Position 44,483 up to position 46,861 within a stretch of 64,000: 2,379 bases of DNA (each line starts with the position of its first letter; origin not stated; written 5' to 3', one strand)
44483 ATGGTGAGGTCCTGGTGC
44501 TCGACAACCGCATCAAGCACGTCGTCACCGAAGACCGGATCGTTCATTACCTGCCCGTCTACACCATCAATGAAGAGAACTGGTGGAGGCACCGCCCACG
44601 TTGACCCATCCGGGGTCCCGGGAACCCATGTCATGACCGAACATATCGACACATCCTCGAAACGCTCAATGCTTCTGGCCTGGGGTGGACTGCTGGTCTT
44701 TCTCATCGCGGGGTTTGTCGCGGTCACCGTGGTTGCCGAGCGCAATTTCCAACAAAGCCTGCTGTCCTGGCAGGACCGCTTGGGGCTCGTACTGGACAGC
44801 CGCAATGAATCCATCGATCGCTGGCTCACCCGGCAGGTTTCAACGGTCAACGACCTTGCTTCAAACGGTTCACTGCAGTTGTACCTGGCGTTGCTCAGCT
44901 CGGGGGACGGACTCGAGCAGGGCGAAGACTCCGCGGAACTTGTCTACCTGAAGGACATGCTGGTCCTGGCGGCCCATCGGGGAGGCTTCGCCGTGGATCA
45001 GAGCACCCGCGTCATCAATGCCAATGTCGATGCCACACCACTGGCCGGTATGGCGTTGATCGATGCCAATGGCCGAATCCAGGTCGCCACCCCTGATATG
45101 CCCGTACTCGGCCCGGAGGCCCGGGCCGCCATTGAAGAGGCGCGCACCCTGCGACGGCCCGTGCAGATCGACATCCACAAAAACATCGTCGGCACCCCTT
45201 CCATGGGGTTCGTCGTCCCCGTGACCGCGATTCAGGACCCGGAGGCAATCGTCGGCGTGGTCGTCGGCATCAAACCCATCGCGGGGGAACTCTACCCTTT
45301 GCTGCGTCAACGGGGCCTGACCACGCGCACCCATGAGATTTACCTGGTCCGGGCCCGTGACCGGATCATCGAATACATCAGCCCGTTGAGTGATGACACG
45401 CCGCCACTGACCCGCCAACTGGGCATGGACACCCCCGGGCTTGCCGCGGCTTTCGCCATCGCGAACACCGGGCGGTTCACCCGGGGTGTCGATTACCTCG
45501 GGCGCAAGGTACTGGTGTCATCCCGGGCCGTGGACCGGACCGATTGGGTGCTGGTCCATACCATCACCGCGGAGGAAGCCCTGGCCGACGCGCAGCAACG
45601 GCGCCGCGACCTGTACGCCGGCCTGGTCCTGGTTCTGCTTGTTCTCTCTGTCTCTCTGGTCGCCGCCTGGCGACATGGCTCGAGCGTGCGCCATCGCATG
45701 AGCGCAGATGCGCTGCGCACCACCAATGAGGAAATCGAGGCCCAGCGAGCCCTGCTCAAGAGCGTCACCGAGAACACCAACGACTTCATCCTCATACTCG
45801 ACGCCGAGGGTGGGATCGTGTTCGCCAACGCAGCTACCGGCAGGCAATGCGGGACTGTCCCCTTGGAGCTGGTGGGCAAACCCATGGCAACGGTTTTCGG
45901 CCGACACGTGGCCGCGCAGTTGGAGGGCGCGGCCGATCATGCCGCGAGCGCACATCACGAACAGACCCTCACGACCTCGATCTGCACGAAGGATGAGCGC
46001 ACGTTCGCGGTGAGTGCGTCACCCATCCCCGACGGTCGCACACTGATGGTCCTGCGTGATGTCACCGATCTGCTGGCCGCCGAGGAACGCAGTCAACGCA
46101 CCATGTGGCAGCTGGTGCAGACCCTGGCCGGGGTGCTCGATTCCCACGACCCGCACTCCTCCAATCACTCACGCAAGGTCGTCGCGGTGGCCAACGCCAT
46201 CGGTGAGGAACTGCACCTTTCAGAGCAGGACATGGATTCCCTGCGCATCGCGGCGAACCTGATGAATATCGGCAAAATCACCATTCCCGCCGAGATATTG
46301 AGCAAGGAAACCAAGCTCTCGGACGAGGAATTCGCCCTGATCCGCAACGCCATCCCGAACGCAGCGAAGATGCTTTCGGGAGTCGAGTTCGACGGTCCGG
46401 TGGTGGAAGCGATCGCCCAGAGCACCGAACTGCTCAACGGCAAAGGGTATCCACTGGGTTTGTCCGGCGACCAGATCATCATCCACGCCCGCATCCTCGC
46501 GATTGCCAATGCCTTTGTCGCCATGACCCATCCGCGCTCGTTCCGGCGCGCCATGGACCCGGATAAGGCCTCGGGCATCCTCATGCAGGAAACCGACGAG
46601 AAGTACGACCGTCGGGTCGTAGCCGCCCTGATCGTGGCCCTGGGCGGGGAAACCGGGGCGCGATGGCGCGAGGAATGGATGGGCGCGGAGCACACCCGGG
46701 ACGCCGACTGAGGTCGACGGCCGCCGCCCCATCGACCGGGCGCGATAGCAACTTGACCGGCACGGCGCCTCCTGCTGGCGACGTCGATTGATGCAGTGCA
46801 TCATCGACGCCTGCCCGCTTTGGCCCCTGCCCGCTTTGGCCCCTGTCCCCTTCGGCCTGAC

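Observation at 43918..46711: LapG-like periplasmic protease paired with a sensor whose HD-GYP domain has lost its metal ligands: possible LapD/LapG-type c-di-GMP switch on a different receptor domain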

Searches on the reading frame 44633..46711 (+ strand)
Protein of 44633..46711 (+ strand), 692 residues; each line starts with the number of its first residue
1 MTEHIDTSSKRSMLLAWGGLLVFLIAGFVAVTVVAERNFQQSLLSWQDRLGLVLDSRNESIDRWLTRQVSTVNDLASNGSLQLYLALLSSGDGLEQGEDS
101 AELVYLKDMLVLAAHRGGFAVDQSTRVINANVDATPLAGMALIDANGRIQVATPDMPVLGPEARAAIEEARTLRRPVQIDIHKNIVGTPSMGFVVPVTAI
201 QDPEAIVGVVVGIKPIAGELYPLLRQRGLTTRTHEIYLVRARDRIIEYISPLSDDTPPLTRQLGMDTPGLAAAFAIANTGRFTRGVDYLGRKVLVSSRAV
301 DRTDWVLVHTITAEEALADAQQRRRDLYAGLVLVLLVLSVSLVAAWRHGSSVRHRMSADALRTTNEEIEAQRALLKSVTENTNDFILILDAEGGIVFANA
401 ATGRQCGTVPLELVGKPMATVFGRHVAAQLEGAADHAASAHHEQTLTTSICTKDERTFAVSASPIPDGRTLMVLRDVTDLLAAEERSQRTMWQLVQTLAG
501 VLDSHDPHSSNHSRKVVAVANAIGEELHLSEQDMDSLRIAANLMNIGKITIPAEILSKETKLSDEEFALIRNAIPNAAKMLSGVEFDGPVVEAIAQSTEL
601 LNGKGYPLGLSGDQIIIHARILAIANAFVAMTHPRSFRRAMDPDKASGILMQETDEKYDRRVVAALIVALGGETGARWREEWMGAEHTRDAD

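Call 3: search_protein_families(library=pfam, proteins=[window:44633-46711:+], max_evalue=1)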
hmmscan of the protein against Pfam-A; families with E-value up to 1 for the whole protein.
window:44633-46711:+ (692 aa): 9 families
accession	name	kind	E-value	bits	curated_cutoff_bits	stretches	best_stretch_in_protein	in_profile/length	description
PF13487.12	HD_5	-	1.4e-39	136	27.2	1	498-662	3-170/170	HD domain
PF08448.16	PAS_4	-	4.6e-11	43.4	23.1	1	380-479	2-107/110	PAS fold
PF00989.32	PAS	-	5.4e-09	36.5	22.6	1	375-477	3-113/113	PAS fold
PF02743.24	dCache_1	-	6.2e-09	36.2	45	1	48-309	9-239/240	Cache domain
PF13426.13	PAS_9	-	1.2e-05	25.9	27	1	384-479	2-103/103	PAS domain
PF12860.13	PAS_7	-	0.00073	20.1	27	1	385-485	7-115/115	PAS fold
PF05228.19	CHASE4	-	0.0036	17.9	26.2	1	363-467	28-104/140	CHASE4 domain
PF12320.13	SbcD_C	-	0.022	15.6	24.4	1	300-338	20-53/94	Type 5 capsule protein repressor C-terminal domain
PF13188.13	PAS_8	-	0.031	14.6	21.8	1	374-407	2-35/65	PAS domain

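Call 4: search_protein_families(library=ncbifam, proteins=[window:44633-46711:+], max_evalue=1)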
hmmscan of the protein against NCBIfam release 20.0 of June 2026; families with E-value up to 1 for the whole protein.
window:44633-46711:+ (692 aa): 7 families
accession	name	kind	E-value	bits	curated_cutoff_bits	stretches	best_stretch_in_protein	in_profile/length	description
NF053512.1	nitric_RR_NosR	exception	4.2e-31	108.4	400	1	469-670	152-354/422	response regulator c-di-GMP phosphodiesterase, NosR family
TIGR00229.1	sensory_box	domain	7.5e-10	39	22.9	1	370-486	2-125/126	PAS domain S-box protein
NF046044.1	PnpS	equivalog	1.8e-06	27.3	400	1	358-484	40-167/390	two-component system histidine kinase PnpS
NF008468.0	PRK11360.1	equivalog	2.3e-06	26.3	646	1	366-489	261-389/616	two-component system sensor histidine kinase AtoS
TIGR02966.1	phoR_proteo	equivalog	4.4e-05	22.7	334.2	1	371-484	4-111/333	phosphate regulon sensor histidine kinase PhoR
NF045911.1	TCSHisKinNblS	equivalog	0.014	13.7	1000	1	366-463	259-346/621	two-component system sensor histidine kinase NblS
NF053781.1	cdiGMPphdstlr2612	equivalog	0.09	10.3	1600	1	366-422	146-202/1268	Tlr1612 family c-di-GMP phosphodiesterase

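Call 21: find_homologous_proteins(query=window:44633-46711:+, max_evalue=1e-20)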
Query window:44633-46711:+ (692 aa): 30 proteins with E <= 1e-20 among 8000 candidates.
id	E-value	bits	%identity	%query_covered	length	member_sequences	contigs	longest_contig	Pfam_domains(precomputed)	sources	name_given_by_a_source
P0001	0.0e+0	1509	100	100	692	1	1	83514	PF13426.14,PF02743.25,PF13487.13,PF08448.17,PF00989.32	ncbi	ncbi:MAG: HD domain-containing phosphohydrolase [Gammaproteobacteria bacterium]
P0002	0.0e+0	1223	82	99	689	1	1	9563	PF02743.25,PF13487.13,PF01966.29,PF08448.17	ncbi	ncbi:MAG: HD domain-containing phosphohydrolase [Gammaproteobacteria bacterium]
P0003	5.8e-168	578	48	85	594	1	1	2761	PF13487.13,PF01966.29,PF08448.17,PF00989.32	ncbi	ncbi:MAG: HD-GYP domain-containing protein, partial [Gammaproteobacteria bacterium]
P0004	2.3e-158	547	43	98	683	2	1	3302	PF02743.25,PF13487.13,PF08448.17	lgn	-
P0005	5.3e-156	539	43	98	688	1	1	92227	PF13487.13,PF08448.17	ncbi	-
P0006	2.5e-154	533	43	96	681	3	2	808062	PF02743.25,PF13487.13,PF08448.17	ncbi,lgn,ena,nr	ncbi:MAG: PAS domain-containing protein [Gammaproteobacteria bacterium]|nr:PAS domain-containing pro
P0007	3.1e-133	464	39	95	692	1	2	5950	PF02743.25,PF13487.13,PF01966.29,PF08448.17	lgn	-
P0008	1.0e-128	449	41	93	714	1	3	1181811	PF13487.13,PF01966.29,PF08448.17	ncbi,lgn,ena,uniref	ncbi:HD domain-containing phosphohydrolase [Rhodospirillaceae bacterium SYSU D60014]|uniref:HD domai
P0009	3.3e-127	444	39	96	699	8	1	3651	PF13426.14,PF13487.13,PF01966.29,PF08448.17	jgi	jgi:PAS domain S-box-containing protein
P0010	1.6e-126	441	39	92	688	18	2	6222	PF13426.14,PF13487.13,PF01966.29,PF08448.17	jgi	jgi:PAS domain S-box-containing protein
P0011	3.5e-125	437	39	94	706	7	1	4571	PF13188.14,PF13487.13,PF01966.29,PF08448.17,PF00989.32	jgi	jgi:PAS domain S-box-containing protein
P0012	1.5e-124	435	39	93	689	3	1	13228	PF13426.14,PF02743.25,PF13487.13,PF01966.29,PF08448.17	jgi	-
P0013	5.9e-124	433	38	95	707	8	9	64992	PF13426.14,PF02743.25,PF13487.13,PF01966.29,PF08448.17,PF00989.32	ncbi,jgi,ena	-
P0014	6.8e-123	429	37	97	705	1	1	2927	PF13487.13,PF01966.29,PF08448.17,PF00989.32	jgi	-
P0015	1.0e-122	429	37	93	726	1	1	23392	PF02743.25,PF13487.13,PF08448.17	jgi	-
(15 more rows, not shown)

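Call 24: find_related_loci(query=A1, collection=genome_contigs, flank=10000)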
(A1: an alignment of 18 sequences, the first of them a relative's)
Query A1 (692 aa) in genome_contigs; peptide patterns used: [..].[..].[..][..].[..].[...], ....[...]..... (x = any residue, [..] = any of these).
373 stretches matched a pattern; 356 encode a relative of the query (tblastn E <= 1e-3); the best 80 are kept; 79 distinct loci.
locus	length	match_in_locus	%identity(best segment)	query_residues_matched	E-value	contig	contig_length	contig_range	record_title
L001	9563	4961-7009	82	1-683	0e+0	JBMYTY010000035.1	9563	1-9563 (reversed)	MAG: Gammaproteobacteria bacterium isolate ME_XS_2211_2_bin_40 ME_XS_2211_2_bin_40_44, whole genome shotgun sequence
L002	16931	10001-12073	43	7-685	1e-176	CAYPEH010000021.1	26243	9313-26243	MAG TPA_asm: uncultured Chromatiales bacterium isolate binchicken_co172_106 genome assembly, contig: NODE_1316_length_26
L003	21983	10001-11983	43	20-682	3e-156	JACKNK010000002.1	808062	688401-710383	MAG: Gammaproteobacteria bacterium isolate HK-STAS-PROT-142 HK-STAS-PROT-142_2, whole genome shotgun sequence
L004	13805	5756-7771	40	4-667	2e-145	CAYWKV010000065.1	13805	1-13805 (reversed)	MAG TPA_asm: uncultured Gammaproteobacteria bacterium isolate SRP144015_co1_99 genome assembly, contig: NODE_2111_length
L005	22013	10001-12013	40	11-667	8e-145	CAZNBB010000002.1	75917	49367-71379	MAG TPA_asm: uncultured Gammaproteobacteria bacterium isolate binchicken_co129_755 genome assembly, contig: NODE_650_len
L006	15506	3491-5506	40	4-667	2e-143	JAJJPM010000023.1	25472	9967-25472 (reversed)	MAG: Gammaproteobacteria bacterium isolate B8 NODE_151_length_25472_cov_10.547940, whole genome shotgun sequence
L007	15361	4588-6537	42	40-675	3e-143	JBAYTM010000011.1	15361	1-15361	MAG: Thiohalobacteraceae bacterium isolate SO_2016_LW2_99 scaffold07588_LW138R_2016, whole genome shotgun sequence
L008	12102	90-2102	39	6-667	5e-139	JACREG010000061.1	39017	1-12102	MAG: Gammaproteobacteria bacterium isolate NC_groundwater_1693_Pr3_B-0.1um_62_12 SR-2_scaffold_141_1285308, whole genome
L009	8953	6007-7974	39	37-685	1e-138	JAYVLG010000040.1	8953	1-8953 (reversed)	MAG: Sulfurirhabdus sp. isolate GL54_UP_metabat_36 GL54_UP_metabat_36_39, whole genome shotgun sequence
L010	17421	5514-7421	40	40-667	3e-137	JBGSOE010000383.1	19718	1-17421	MAG: Thiohalobacterales bacterium isolate JTS-AC272 k141_4045455, whole genome shotgun sequence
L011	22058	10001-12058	38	8-685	1e-135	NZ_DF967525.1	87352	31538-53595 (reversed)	Sulfuricella sp. T08, whole genome shotgun sequence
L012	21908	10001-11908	39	40-667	2e-135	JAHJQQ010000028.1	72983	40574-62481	MAG: Gammaproteobacteria bacterium isolate OS_PC_MetaG.mb.114 OS_PC_MetaG.mb.114_k141_379549, whole genome shotgun seque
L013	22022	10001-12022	40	20-692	1e-134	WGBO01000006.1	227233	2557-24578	MAG: Gammaproteobacteria bacterium isolate S144_26 k151_125758, whole genome shotgun sequence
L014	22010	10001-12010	38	13-684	2e-134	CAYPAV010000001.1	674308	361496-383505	MAG TPA_asm: uncultured Rhodospirillaceae bacterium isolate SRP200020_co5_212 genome assembly, contig: NODE_1_length_674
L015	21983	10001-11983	39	20-667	8e-134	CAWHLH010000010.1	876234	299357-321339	MAG: uncultured Gammaproteobacteria bacterium isolate MFD02923.bin.1.29 genome assembly, contig: contig_6058, whole geno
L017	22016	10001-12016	38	21-678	7e-132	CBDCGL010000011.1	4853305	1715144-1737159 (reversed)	MAG: Alphaproteobacteria bacterium isolate 1aaad041-7d8d-4bc2-879e-c771ea6528e9 genome assembly, contig: chromosome_2, w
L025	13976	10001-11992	38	20-682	4e-129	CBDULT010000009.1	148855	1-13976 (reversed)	MAG TPA_asm: uncultured Thalassospiraceae bacterium isolate SRR22808124_binner12_Refined_92 genome assembly, contig: ERZ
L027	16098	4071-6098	37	40-692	8e-129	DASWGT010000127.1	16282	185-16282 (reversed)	MAG TPA_asm: Rhodospirillales bacterium isolate SMAG_U2823 k141_3093361, whole genome shotgun sequence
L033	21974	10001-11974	41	36-678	2e-128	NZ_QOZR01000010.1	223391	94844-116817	Virgifigura deserti strain SYSU D60014 s1173_Contig10, whole genome shotgun sequence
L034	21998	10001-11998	38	31-684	5e-128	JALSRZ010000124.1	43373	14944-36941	MAG: Thiohalobacter sp. isolate 356-308_metabat2_scaf2bin.017 356-308_scaffold_454_c1, whole genome shotgun sequence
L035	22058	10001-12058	39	6-678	5e-128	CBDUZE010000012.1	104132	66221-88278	MAG TPA_asm: uncultured Alphaproteobacteria bacterium isolate SRR22302348_concoct_16 genome assembly, contig: ERZ2507359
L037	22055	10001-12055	38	9-684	1e-127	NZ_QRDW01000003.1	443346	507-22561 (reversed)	Aestuariispira insulae strain CECT 8488 Ga0244593_103, whole genome shotgun sequence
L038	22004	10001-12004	37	20-682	1e-127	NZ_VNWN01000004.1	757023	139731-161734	Sneathiella chinensis strain LMG23452 contig4, whole genome shotgun sequence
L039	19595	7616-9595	39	22-682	1e-127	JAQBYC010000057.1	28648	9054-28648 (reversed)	MAG: Proteobacteria bacterium isolate casp150-mb.302 NODE_4375_length_28648_cov_0.129532, whole genome shotgun sequence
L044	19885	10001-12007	38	22-681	3e-127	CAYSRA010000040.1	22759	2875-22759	MAG TPA_asm: uncultured Thiohalobacter sp. isolate binchicken_co64_45 genome assembly, contig: NODE_1527_length_22759_co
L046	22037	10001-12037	37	18-691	8e-127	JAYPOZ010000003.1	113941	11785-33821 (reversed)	MAG: Rickettsiales bacterium isolate 139572_S173_metabat_bins_sens.tsv.117_sub NODE_97_length_113941_cov_8.073916, whole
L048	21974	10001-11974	38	15-668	1e-126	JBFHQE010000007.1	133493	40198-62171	MAG: Thiohalobacteraceae bacterium isolate Mix_sand08.2021.06.G.65 k141_1716063_length_133493_cov_13.0267, whole genome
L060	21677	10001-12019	36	11-673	3e-124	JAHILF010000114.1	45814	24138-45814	MAG: Proteobacteria bacterium isolate KR13_N2.mb.116 KR13_N2.mb.116_k141_262866, whole genome shotgun sequence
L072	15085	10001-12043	36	11-682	3e-123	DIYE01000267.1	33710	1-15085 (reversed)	MAG TPA_asm: Alphaproteobacteria bacterium UBA6062 UBA6062_contig_2461, whole genome shotgun sequence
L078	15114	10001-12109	36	19-681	2e-122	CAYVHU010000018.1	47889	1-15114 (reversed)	MAG TPA_asm: uncultured Magnetovibrio sp. isolate SRP128015_co3_168 genome assembly, contig: NODE_492_length_47889_cov_1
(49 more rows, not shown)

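Call 26: find_encoding_contigs(protein=P0001, flank=10000, max_places=3)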
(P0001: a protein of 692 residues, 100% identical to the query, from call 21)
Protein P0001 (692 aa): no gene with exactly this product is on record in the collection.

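Call 27: find_encoding_contigs(protein=P0006, flank=10000, max_places=2)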
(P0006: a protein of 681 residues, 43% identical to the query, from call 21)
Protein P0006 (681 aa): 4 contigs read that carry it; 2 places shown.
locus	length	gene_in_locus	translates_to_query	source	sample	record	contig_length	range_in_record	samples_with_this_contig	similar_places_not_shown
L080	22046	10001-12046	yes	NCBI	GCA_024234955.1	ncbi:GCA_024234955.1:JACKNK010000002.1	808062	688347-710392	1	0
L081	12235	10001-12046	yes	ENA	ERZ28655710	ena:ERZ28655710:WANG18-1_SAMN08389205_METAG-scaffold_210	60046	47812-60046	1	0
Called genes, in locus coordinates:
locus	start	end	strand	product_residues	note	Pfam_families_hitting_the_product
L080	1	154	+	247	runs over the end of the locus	PF25919:BSH_CusB (faint), PF25973:BSH_CzcB, PF25997:BSH_YhbJ (faint)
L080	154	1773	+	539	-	-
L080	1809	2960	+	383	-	PF04389:Peptidase_M28 (weak), PF01546:Peptidase_M20, PF07687:M20_dimer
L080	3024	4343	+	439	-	PF00696:AA_kinase, PF00583:Acetyltransf_1, PF13673:Acetyltransf_10 (weak), PF13508:Acetyltransf_7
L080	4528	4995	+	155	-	PF00085:Thioredoxin, PF13098:Thioredoxin_2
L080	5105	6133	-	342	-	PF06144:DNA_pol3_delta, PF14840:DNA_pol3_delt_C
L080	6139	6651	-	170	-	PF04390:LptE (weak)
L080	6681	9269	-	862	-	PF00133:tRNA-synt_1, PF09334:tRNA-synt_1g, PF13603:tRNA-synt_1_2, PF00133:tRNA-synt_1, PF08264:Anticodon_1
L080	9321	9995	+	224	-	PF06035:Peptidase_C93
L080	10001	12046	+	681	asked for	PF02743:dCache_1 (weak), PF08448:PAS_4, PF13487:HD_5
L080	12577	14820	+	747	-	PF08497:Radical_SAM_N, PF04055:Radical_SAM, PF11842:DUF3362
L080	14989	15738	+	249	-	-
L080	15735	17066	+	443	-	PF13489:Methyltransf_23, PF13847:Methyltransf_31, PF08241:Methyltransf_11, PF08242:Methyltransf_12, PF13649:Methyltransf_25, PF10119:MethyTransf_Reg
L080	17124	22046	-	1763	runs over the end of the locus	PF00989:PAS, PF08448:PAS_4, PF13426:PAS_9, PF08447:PAS_3, PF00989:PAS, PF08448:PAS_4, PF13426:PAS_9, PF08447:PAS_3, +14 more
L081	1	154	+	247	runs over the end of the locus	PF25919:BSH_CusB (faint), PF25973:BSH_CzcB, PF25997:BSH_YhbJ (faint)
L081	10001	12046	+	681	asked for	PF02743:dCache_1 (weak), PF08448:PAS_4, PF13487:HD_5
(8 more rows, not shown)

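Call 29: search_protein_families(library=pfam, proteins=[L005:7706-9952:-, L034:13828-14826:-, L006:9200-11158:-, L004:9600-10739:-, L048:16678-17181:-, L015:6162-7442:-, L048:4813-6411:-, L025:6778-8571:-, L007:8056-8724:-, L006:11691-13445:+], max_evalue=0.00001)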
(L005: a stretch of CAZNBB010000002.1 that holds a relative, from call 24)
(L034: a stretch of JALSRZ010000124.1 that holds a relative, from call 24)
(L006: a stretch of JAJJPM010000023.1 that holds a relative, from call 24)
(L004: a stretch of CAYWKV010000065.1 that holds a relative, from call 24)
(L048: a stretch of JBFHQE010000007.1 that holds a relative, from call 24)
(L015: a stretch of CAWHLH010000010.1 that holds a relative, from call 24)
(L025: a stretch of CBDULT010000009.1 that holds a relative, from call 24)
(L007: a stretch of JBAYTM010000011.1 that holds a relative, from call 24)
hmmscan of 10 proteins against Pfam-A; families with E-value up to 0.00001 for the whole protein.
L005:7706-9952:- (748 aa): 1 family
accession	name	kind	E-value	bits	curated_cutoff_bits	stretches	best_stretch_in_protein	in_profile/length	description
PF24575.1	TPR_Slam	-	5.6e-06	27.2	35.2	1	345-404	43-102/104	Surface lipoprotein assembly modifier, N-terminal TPR repeats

L034:13828-14826:- (332 aa): 1 family
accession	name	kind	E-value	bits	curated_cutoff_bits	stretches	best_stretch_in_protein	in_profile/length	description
PF01066.26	CDP-OH_P_transf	-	3e-20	73.6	22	1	92-241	2-138/152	CDP-alcohol phosphatidyltransferase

L006:9200-11158:- (652 aa): 3 families
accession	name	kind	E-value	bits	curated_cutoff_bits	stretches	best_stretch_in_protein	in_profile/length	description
PF02775.26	TPP_enzyme_C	-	7e-57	191.9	21.9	1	479-627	1-150/151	Thiamine pyrophosphate enzyme, C-terminal TPP binding domain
PF00205.28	TPP_enzyme_M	-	9.7e-49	165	30.4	1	281-415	1-136/137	Thiamine pyrophosphate enzyme, central domain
PF02776.23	TPP_enzyme_N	-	1.1e-44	151.5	26.8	1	92-207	2-118/119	Thiamine pyrophosphate enzyme, N-terminal TPP binding domain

L004:9600-10739:- (379 aa): 5 families
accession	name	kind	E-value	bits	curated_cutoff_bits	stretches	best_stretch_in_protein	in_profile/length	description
PF07991.19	KARI_N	-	1.1e-72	243.5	20.6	1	55-218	2-165/165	Acetohydroxy acid isomeroreductase, NADPH-binding domain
PF01450.25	KARI_C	-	2.6e-67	226.1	29.1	1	224-367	1-144/144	Ketol-acid reductoisomerase, C-terminal domain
PF02826.25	2-Hacid_dh_C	-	1.3e-07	31.6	25.1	1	46-133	25-112/178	D-isomer specific 2-hydroxyacid dehydrogenase, NAD binding domain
PF03807.23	F420_oxidored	-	2.3e-06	28.6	21.6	1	59-136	1-80/94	NADP oxidoreductase coenzyme F420-dependent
PF03446.21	NAD_binding_2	-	9.5e-06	26.2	21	0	59-144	1-89/161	NAD binding domain of 6-phosphogluconate dehydrogenase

L048:16678-17181:- (167 aa): 4 families
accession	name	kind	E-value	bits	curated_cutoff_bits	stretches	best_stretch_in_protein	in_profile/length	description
PF10369.15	ALS_ss_C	-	6.8e-27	93.7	23.2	1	87-161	1-74/74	Small subunit of acetolactate synthase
PF22629.2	ACT_AHAS_ss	-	1.2e-23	83.5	27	1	8-75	1-67/67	AHAS small subunit-like ACT domain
PF13710.12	ACT_5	-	1.6e-15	57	27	1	15-75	2-61/62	ACT domain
PF01842.31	ACT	-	1.2e-14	54.2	27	1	6-71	1-65/66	ACT domain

L015:6162-7442:- (426 aa): 0 families

L048:4813-6411:- (532 aa): 3 families
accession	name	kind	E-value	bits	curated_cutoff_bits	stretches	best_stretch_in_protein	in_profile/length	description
PF00682.25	HMGL-like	-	6.7e-102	340.8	29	1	23-291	2-260/260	HMGL-like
PF08502.15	LeuA_dimer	-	1.9e-39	135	24.9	1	388-519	1-131/131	LeuA allosteric (dimerisation) domain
PF22617.1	HCS_D2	-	1.4e-29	102.7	27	1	305-386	1-81/82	Homocitrate synthase post-HMGL domain-like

L025:6778-8571:- (597 aa): 6 families
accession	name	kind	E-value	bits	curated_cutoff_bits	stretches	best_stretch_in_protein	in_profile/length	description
PF00158.32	Sigma54_activat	-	1.2e-66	224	20.2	1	263-429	1-167/168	Sigma-54 interaction domain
PF06505.16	XylR_N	-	1.4e-22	79.8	23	1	40-139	2-101/101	Activator of aromatic catabolism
PF25601.1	AAA_lid_14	-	1.3e-21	76.6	27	1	435-505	1-70/87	AAA+ ATPase lid domain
PF14532.12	Sigma54_activ_2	-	8.1e-16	59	25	1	264-434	1-138/138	Sigma-54 interaction domain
PF02954.25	HTH_8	-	1.9e-14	53.5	22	1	549-589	2-42/42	Bacterial regulatory protein, Fis family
PF02830.23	V4R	-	4.5e-11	43.1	31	1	167-210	17-60/62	V4R domain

L007:8056-8724:- (222 aa): 1 family
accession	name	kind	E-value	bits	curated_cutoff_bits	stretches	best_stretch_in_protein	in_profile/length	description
PF02666.20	PS_Dcarbxylase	-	3.8e-18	66.3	22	1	67-216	9-197/198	Phosphatidylserine decarboxylase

L006:11691-13445:+ (584 aa): 3 families
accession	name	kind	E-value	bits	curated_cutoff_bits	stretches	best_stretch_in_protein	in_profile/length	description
PF00587.30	tRNA-synt_2b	-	1.3e-36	126.8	29.3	1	116-477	3-179/179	tRNA synthetase class II core domain (G, H, P, S and T)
PF04073.20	tRNA_edit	-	3e-26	92.4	25.5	1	277-396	1-122/123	Aminoacyl-tRNA editing domain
PF03129.25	HGTP_anticodon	-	3.4e-18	66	21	1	493-583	1-91/94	Anticodon binding domain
